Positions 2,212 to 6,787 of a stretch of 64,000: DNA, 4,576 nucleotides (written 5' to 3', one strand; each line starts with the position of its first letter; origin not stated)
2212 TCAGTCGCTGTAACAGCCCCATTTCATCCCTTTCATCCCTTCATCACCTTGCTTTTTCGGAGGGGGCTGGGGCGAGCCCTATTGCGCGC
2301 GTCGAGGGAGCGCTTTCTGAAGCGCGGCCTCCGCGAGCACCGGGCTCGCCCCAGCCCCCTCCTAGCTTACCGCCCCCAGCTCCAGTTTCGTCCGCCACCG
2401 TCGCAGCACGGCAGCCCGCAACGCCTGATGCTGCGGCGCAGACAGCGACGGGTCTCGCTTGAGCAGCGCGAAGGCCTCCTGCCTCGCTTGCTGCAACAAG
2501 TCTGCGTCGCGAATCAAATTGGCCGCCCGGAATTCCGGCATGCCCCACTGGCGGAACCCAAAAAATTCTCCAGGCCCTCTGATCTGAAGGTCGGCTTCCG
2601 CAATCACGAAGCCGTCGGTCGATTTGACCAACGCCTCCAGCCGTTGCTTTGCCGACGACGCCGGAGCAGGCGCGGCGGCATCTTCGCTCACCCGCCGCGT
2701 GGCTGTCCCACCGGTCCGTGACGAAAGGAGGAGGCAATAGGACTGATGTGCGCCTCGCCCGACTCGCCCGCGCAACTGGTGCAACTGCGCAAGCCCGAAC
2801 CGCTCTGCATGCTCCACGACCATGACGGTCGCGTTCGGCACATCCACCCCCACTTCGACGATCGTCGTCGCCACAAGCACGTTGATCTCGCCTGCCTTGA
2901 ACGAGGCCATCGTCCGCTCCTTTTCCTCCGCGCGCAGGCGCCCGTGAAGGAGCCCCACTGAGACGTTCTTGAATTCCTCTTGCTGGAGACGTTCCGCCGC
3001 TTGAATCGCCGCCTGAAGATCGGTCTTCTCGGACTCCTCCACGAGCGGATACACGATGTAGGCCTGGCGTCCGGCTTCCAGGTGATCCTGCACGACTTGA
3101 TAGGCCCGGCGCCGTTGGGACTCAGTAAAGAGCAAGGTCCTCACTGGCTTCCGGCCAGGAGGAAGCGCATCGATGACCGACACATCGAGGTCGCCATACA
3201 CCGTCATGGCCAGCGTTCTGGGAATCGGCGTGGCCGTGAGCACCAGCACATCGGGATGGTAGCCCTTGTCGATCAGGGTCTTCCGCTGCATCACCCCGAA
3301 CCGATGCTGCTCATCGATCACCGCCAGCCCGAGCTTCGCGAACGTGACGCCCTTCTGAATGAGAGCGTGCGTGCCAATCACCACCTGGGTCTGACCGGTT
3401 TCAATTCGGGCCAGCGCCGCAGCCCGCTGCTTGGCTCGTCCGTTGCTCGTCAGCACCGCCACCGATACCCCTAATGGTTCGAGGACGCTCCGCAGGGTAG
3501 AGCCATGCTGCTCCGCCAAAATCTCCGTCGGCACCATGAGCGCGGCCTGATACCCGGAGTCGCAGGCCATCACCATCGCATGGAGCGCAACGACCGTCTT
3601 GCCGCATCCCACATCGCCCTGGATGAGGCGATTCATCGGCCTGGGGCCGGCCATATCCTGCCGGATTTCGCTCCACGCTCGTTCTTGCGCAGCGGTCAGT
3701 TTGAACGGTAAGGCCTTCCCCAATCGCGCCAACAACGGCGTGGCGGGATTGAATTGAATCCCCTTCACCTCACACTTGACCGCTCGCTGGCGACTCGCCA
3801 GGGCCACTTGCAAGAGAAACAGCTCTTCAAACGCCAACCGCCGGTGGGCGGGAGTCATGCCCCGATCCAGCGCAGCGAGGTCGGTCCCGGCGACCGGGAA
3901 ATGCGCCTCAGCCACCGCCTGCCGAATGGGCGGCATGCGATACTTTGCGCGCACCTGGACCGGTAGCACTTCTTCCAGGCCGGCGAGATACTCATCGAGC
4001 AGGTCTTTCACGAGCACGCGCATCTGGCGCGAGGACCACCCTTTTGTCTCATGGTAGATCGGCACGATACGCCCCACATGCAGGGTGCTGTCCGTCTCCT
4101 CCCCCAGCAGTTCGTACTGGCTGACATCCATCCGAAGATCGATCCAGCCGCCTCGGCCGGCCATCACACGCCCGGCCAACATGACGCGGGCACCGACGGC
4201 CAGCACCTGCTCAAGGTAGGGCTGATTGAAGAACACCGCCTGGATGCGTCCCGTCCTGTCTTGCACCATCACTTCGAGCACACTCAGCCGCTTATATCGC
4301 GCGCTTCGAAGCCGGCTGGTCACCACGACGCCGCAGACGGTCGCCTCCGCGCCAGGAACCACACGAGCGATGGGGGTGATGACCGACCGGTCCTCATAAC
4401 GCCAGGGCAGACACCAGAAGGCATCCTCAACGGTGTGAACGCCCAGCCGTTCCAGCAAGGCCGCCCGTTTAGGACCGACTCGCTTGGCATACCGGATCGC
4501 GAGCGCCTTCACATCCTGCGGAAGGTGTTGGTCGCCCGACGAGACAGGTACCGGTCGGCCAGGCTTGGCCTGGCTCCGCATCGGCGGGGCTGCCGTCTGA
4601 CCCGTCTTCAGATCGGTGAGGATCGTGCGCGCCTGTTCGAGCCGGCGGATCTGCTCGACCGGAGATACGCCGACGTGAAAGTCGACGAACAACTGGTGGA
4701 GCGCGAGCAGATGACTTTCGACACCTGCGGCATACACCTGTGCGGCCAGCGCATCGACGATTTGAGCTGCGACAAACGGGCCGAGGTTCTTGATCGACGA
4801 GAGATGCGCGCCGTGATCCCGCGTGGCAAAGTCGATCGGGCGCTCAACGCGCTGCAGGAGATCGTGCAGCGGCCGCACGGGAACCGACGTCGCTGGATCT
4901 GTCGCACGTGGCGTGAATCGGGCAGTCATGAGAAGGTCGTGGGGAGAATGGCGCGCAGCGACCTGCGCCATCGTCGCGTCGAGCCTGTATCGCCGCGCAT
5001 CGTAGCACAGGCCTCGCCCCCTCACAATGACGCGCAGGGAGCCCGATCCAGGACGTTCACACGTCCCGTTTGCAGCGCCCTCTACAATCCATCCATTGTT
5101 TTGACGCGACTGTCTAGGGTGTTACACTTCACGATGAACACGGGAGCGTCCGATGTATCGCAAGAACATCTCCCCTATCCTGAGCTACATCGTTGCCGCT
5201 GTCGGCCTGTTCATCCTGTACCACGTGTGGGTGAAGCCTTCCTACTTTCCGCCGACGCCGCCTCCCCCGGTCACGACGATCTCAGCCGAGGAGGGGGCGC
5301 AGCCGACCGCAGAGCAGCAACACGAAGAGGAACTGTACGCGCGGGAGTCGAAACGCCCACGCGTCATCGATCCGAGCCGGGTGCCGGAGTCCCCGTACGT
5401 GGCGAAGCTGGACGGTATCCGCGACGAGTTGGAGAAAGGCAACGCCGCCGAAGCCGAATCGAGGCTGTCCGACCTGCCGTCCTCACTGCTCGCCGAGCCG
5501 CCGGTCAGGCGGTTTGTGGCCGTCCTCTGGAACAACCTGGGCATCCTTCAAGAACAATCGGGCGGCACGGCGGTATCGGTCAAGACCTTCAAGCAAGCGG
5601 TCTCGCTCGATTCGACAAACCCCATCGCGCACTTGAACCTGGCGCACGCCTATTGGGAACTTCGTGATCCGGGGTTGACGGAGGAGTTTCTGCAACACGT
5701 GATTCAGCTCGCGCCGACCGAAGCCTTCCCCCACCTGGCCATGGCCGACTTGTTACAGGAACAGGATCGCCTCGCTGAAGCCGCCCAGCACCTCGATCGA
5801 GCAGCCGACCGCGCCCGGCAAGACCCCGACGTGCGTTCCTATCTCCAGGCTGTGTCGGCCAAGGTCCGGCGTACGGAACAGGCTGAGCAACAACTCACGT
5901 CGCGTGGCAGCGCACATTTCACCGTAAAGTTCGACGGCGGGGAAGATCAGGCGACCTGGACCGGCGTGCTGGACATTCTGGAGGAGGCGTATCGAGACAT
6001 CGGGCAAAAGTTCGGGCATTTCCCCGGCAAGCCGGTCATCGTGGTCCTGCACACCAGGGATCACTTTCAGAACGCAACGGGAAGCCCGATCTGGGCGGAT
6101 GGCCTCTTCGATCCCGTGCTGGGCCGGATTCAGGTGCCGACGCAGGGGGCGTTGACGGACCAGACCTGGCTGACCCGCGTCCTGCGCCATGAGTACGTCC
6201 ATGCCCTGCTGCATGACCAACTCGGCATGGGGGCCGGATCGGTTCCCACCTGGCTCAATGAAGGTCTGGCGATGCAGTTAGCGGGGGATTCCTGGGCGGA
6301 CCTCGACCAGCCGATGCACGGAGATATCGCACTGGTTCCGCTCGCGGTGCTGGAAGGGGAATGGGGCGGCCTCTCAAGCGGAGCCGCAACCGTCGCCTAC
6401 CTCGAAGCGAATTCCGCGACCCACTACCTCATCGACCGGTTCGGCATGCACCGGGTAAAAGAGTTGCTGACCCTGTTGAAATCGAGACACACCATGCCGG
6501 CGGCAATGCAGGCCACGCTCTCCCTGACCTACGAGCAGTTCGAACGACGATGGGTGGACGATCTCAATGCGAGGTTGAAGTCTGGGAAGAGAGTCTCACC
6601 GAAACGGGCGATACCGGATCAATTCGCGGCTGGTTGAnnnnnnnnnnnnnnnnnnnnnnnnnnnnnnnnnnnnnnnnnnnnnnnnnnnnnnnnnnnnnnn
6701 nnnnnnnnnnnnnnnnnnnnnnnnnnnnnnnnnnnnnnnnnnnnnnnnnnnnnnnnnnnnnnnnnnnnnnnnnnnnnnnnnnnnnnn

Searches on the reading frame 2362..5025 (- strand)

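Call 63: search_protein_families(library=pfam, proteins=[window:2362-5025:-], max_evalue=0.00001)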
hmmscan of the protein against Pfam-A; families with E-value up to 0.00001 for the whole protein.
window:2362-5025:- (887 aa): 7 families
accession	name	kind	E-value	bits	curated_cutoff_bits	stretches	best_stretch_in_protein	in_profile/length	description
PF17191.10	RecG_wedge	-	4.8e-26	91.7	23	1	177-341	2-157/162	RecG wedge domain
PF00271.37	Helicase_C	-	7.7e-23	81.3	23.5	1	646-757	7-108/110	Helicase conserved C-terminal domain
PF00270.35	DEAD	-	1.8e-22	80.3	26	1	444-606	1-165/167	DEAD/DEAH box helicase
PF19833.4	RecG_dom3_C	-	2.3e-13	50.4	26.8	1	803-873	2-73/87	ATP-dependent DNA helicase RecG, domain 3, C-terminal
PF04851.21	ResIII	-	1.1e-09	38.8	22.5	1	441-600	2-162/164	Type III restriction enzyme, res subunit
PF01336.31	tRNA_anti-codon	-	1.3e-08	35.1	27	1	229-307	2-75/75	OB-fold nucleic acid binding domain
PF22590.2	Cas3-like_C_2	-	1.2e-06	29.2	27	1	671-758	13-104/106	CRISPR-associated nuclease/helicase Cas3, C-terminal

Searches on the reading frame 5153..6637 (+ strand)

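Call 63: search_protein_families(library=pfam, proteins=[window:5153-6637:+], max_evalue=0.00001)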
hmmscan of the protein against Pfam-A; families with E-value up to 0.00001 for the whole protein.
window:5153-6637:+ (494 aa): 7 families
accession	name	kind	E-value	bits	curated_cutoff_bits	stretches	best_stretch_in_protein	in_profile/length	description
PF13485.12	Peptidase_MA_2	-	8.5e-11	42.5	32.4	1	336-469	62-197/201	Peptidase MA superfamily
PF14559.12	TPR_19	-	4.6e-09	36.9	25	0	177-229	11-63/68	Tetratricopeptide repeat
PF13414.12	TPR_11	-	3.2e-07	30.4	26.8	0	143-170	14-41/42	TPR repeat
PF13181.12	TPR_8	-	4.3e-07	30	25.7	0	159-189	3-33/34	Tetratricopeptide repeat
PF13431.12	TPR_17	-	1.2e-06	28.7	24.4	0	146-167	2-23/34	Tetratricopeptide repeat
PF13424.12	TPR_12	-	2e-06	28.3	30.1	0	159-223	5-77/77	Tetratricopeptide repeat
PF07719.23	TPR_2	-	4.8e-06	26.7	27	0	194-221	4-31/34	Tetratricopeptide repeat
